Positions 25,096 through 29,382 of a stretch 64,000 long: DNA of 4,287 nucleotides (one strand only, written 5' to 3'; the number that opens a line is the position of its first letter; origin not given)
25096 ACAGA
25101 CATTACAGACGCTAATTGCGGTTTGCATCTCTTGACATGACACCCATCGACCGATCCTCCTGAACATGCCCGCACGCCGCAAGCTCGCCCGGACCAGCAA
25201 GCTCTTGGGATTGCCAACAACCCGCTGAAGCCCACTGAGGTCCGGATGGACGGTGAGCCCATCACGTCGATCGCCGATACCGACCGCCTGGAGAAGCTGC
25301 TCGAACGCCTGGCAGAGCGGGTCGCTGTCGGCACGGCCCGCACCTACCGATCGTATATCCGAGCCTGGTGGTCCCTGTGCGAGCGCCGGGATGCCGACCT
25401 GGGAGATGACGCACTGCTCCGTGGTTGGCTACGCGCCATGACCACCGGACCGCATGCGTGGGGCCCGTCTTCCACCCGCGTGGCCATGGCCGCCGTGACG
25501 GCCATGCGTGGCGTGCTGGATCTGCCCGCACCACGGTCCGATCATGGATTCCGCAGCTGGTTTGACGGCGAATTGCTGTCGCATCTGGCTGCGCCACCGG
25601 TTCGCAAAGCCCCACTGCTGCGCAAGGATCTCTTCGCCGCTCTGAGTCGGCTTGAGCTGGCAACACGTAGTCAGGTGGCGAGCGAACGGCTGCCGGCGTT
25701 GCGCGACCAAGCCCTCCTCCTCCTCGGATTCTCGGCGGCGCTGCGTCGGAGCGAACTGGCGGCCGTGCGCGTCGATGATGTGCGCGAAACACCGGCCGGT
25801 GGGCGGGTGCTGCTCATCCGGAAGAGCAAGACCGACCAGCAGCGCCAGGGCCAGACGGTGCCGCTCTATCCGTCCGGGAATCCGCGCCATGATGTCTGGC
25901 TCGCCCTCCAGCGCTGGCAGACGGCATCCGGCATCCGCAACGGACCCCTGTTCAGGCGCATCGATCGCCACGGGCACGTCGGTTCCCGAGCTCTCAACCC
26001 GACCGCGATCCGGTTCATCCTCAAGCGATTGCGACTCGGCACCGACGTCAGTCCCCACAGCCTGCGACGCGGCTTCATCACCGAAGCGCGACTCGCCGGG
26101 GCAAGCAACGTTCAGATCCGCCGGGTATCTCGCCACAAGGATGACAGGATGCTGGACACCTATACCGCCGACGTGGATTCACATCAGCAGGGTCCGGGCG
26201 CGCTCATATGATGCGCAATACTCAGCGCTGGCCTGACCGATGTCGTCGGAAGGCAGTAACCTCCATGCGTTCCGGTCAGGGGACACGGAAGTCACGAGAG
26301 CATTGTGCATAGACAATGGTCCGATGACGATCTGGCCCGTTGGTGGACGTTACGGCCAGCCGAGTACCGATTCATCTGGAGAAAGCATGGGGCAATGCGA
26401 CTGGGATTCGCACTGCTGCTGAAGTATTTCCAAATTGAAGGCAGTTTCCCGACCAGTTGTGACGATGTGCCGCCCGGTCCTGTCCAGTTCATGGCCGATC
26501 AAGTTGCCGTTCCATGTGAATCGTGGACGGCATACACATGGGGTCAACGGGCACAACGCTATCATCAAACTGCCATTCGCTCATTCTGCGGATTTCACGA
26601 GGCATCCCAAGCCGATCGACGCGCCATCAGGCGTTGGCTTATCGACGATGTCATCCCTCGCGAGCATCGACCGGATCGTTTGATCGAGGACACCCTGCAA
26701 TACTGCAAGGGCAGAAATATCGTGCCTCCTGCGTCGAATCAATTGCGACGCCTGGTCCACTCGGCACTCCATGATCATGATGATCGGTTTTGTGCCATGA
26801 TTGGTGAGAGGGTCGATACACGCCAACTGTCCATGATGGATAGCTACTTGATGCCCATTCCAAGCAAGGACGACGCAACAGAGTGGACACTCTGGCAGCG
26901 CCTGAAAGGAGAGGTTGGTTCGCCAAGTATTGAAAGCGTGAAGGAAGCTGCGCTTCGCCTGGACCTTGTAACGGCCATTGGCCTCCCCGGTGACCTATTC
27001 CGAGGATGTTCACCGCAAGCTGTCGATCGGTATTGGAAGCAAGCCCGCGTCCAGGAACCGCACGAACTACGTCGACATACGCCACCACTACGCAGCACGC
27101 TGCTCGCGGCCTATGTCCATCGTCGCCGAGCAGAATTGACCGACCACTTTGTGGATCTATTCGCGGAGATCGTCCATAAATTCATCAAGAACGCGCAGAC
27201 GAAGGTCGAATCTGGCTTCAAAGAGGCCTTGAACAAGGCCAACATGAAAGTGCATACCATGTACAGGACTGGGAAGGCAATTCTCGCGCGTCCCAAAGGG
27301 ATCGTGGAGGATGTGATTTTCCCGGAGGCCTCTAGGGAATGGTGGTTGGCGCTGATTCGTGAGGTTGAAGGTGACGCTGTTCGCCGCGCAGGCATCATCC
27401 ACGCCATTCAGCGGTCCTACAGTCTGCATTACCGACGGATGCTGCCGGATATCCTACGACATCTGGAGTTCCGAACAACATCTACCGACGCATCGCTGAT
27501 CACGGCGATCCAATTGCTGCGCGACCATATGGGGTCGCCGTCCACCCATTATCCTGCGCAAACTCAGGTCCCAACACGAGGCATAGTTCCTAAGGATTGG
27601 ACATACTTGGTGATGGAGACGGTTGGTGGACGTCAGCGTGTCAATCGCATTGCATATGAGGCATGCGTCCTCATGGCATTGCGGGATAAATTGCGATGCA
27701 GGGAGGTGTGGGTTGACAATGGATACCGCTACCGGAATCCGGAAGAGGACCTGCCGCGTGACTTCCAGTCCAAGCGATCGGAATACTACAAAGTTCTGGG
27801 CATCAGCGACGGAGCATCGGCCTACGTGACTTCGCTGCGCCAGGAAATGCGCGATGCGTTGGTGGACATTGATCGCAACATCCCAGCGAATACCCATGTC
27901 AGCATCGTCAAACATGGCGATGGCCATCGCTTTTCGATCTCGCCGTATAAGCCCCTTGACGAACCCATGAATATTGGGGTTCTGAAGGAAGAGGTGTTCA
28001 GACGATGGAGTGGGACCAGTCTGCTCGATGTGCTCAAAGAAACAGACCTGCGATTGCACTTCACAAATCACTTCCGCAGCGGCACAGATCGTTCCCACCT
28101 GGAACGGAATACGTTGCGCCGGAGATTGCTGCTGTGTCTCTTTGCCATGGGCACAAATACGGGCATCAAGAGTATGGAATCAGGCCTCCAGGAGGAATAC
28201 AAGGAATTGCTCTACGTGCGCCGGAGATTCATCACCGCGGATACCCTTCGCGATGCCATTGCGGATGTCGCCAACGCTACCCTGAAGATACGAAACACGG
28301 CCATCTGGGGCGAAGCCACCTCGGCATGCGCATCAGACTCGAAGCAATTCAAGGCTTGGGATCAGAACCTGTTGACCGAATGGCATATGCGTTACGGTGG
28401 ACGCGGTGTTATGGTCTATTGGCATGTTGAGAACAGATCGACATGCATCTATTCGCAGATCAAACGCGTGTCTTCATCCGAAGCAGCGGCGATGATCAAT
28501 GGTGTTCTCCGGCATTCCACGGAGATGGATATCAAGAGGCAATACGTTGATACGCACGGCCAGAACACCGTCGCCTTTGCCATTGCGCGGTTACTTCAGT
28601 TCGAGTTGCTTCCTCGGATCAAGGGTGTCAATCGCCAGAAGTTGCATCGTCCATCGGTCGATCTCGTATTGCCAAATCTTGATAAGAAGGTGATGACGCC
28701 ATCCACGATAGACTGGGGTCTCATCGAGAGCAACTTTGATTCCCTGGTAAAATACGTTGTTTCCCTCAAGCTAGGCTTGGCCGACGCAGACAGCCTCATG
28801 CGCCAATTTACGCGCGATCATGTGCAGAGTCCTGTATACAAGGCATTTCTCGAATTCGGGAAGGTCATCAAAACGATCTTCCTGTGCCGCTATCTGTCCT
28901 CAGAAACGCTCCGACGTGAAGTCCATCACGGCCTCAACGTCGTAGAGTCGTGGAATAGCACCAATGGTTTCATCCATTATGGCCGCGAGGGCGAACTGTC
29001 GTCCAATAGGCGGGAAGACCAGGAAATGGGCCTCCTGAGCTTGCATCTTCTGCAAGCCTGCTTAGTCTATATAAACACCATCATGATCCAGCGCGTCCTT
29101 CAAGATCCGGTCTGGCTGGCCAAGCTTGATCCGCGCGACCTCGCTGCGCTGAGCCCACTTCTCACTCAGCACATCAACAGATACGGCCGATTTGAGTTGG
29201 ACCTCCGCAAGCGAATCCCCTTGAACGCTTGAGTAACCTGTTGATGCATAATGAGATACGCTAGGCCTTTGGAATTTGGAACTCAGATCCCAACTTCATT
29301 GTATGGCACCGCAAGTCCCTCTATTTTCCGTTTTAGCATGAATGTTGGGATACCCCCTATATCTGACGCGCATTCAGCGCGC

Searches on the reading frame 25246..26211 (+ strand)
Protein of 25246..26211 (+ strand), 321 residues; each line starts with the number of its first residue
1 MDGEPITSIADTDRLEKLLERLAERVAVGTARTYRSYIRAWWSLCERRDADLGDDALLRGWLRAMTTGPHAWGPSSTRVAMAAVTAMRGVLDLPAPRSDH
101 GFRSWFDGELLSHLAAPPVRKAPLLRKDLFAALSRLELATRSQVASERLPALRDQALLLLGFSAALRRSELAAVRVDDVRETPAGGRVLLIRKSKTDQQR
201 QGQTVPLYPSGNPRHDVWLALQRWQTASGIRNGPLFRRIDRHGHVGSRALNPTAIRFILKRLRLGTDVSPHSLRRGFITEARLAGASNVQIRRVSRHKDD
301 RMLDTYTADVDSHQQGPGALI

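Call 14: search_protein_families(library=pfam, proteins=[window:25246-26211:+], max_evalue=0.001)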
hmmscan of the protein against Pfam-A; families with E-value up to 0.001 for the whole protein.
window:25246-26211:+ (321 aa): 1 family
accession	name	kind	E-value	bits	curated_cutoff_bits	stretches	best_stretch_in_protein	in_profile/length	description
PF00589.27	Phage_integrase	-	2.2e-08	34.5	27.1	1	151-311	21-170/172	Phage integrase family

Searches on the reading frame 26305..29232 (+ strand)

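Call 14: search_protein_families(library=pfam, proteins=[window:26305-29232:+], max_evalue=0.001)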
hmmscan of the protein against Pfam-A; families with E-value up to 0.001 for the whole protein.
window:26305-29232:+ (975 aa): 2 families
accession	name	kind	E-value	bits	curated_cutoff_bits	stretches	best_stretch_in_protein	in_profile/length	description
PF01526.23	DDE_Tnp_Tn3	-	6.4e-130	433.9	24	1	575-963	1-389/389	Tn3 transposase DDE domain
PF13700.11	DUF4158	-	8.1e-30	104.3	27.4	1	3-154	15-165/165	Domain of unknown function (DUF4158)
